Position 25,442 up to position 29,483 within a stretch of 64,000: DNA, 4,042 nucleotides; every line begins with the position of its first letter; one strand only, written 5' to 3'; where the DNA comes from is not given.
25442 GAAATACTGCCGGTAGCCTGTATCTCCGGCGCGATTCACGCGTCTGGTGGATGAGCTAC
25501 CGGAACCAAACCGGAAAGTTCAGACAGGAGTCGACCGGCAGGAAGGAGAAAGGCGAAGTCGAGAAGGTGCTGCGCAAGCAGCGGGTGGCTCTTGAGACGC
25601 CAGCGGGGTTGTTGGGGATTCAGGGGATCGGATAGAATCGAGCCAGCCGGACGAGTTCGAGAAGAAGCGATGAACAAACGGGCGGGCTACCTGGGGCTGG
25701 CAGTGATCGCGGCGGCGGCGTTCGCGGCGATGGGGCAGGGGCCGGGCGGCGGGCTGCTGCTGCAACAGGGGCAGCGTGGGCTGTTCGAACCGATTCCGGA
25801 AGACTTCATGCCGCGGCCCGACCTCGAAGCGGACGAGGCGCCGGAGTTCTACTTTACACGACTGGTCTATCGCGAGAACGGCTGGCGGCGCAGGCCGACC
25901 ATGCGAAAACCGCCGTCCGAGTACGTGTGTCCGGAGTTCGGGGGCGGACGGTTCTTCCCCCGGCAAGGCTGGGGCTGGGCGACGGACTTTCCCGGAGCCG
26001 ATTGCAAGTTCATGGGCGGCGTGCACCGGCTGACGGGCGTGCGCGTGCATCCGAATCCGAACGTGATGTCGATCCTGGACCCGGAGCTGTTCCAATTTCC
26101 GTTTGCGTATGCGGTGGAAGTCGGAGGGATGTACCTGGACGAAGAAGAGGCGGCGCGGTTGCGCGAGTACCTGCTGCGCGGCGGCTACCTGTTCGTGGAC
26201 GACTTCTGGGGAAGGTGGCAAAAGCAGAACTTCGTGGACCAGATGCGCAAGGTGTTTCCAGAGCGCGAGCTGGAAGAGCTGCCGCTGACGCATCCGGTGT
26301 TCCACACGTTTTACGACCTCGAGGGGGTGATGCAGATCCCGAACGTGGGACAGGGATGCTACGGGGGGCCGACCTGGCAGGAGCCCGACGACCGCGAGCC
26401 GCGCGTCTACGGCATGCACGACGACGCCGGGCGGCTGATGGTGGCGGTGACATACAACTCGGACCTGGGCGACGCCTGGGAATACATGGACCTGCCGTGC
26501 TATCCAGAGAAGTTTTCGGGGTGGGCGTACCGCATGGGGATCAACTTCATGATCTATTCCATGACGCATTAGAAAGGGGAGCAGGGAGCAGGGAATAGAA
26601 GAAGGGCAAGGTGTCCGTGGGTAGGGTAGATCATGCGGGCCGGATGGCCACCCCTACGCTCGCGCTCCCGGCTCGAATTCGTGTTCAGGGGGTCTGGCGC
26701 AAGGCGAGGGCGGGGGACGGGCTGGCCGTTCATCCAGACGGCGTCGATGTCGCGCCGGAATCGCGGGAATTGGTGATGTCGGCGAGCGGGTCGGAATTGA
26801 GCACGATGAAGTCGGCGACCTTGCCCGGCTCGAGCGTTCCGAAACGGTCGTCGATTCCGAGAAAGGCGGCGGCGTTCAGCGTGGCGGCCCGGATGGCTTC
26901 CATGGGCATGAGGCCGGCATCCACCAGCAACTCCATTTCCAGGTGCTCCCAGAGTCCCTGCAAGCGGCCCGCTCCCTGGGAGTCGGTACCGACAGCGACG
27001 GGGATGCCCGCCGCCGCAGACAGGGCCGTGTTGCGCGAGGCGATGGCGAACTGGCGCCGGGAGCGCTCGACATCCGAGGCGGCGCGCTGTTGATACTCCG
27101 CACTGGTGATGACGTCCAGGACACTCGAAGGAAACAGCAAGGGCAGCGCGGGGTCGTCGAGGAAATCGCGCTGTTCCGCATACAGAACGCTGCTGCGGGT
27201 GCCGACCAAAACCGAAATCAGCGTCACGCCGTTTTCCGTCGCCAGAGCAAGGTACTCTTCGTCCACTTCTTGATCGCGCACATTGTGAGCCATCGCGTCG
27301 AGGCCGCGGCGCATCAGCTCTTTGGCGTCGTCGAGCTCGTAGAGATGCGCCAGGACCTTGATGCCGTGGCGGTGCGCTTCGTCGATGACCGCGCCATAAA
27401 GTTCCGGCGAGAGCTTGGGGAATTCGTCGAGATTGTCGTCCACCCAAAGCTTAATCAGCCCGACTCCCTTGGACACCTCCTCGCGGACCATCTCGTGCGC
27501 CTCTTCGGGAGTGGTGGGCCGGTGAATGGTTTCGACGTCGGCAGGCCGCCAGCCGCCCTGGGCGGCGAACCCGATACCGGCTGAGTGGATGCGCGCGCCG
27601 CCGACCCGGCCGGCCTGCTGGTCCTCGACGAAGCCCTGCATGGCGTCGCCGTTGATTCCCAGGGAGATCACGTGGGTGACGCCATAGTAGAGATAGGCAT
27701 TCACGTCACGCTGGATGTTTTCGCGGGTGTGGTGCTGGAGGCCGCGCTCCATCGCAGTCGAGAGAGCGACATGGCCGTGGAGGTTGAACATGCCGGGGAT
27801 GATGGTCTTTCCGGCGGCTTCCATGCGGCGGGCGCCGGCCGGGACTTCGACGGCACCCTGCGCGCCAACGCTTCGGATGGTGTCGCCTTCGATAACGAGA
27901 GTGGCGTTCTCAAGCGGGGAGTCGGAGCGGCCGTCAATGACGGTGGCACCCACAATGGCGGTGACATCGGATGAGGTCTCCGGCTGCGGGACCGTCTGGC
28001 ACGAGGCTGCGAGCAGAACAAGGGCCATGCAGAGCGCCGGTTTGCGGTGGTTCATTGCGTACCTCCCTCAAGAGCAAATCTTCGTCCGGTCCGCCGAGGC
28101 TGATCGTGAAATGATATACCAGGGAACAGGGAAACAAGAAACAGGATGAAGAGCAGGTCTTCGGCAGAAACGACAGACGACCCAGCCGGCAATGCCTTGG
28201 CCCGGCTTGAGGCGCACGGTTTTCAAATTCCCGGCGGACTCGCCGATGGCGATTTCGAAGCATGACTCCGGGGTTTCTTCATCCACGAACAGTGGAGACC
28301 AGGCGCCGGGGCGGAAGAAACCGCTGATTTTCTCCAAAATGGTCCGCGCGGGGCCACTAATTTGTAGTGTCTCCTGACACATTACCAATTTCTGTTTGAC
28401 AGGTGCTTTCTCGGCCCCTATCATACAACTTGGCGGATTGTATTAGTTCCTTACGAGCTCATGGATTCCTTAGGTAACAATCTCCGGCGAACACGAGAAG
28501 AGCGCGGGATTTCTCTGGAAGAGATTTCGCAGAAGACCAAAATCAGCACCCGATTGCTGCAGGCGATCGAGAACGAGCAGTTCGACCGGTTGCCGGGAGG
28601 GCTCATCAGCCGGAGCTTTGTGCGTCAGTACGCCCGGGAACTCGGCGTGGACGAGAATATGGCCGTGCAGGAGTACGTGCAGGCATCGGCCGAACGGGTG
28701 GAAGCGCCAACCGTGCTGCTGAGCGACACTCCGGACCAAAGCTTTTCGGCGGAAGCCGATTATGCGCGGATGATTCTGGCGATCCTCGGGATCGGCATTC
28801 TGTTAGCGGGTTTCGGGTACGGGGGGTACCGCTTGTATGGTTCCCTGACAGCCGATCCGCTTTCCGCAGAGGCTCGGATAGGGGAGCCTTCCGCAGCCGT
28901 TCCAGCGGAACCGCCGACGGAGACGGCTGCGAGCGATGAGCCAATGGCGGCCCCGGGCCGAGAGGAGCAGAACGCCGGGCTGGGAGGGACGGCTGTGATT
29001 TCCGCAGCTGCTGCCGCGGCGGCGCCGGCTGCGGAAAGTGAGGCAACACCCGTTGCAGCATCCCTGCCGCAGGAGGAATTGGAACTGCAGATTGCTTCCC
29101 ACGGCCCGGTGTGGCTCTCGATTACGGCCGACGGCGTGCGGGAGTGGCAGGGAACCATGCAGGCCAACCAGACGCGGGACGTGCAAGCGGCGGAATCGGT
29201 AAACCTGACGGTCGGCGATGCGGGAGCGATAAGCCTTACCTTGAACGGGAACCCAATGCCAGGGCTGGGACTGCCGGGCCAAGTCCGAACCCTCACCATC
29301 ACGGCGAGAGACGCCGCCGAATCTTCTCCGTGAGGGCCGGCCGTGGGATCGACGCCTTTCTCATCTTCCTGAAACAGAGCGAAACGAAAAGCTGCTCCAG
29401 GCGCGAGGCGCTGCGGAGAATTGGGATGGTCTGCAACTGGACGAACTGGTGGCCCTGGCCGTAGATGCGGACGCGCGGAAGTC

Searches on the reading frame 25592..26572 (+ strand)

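Call 61: search_protein_families(library=pfam, max_evalue=0.0001, proteins=[window:25592-26572:+])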
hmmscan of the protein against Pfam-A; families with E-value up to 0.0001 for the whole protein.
window:25592-26572:+ (326 aa): 1 family
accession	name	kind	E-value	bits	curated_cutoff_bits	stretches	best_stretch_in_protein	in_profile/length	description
PF13709.12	DUF4159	-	3.6e-46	157.7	25.9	1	128-324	11-202/202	Domain of unknown function (DUF4159)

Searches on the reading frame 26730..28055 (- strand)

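Call 61: search_protein_families(library=pfam, max_evalue=0.0001, proteins=[window:26730-28055:-])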
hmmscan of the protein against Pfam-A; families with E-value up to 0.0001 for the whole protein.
window:26730-28055:- (441 aa): 2 families
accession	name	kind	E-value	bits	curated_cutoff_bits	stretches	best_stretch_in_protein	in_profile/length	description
PF01979.26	Amidohydro_1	-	7.7e-26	91.6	25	1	84-435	1-334/345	Amidohydrolase family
PF07969.17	Amidohydro_3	-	1.1e-11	45.3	29.7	1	187-425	214-450/472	Amidohydrolase family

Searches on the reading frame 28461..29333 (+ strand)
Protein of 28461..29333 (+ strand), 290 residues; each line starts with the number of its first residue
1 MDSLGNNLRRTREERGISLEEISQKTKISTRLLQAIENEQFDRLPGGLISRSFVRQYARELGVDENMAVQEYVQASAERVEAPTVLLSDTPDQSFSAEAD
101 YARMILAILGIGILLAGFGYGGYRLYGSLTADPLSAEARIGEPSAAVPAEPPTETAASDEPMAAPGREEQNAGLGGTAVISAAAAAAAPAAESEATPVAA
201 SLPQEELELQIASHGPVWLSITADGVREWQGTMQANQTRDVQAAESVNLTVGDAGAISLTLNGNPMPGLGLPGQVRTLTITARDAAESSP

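Call 61: search_protein_families(library=pfam, max_evalue=0.0001, proteins=[window:28461-29333:+])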
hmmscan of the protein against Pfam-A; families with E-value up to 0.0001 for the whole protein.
window:28461-29333:+ (290 aa): 4 families
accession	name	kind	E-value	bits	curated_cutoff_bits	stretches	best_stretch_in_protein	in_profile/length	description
PF13413.12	HTH_25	-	3.9e-22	78.3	24.6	1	8-65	2-59/62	Helix-turn-helix domain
PF13464.11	RodZ_C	-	3.1e-15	56.3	23.9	1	211-279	2-72/72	RodZ C-terminal domain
PF12844.13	HTH_19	-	3.9e-12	46.4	30.2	1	5-70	1-60/64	Helix-turn-helix domain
PF13560.12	HTH_31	-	8.5e-06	26.4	27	1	4-66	2-59/64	Helix-turn-helix domain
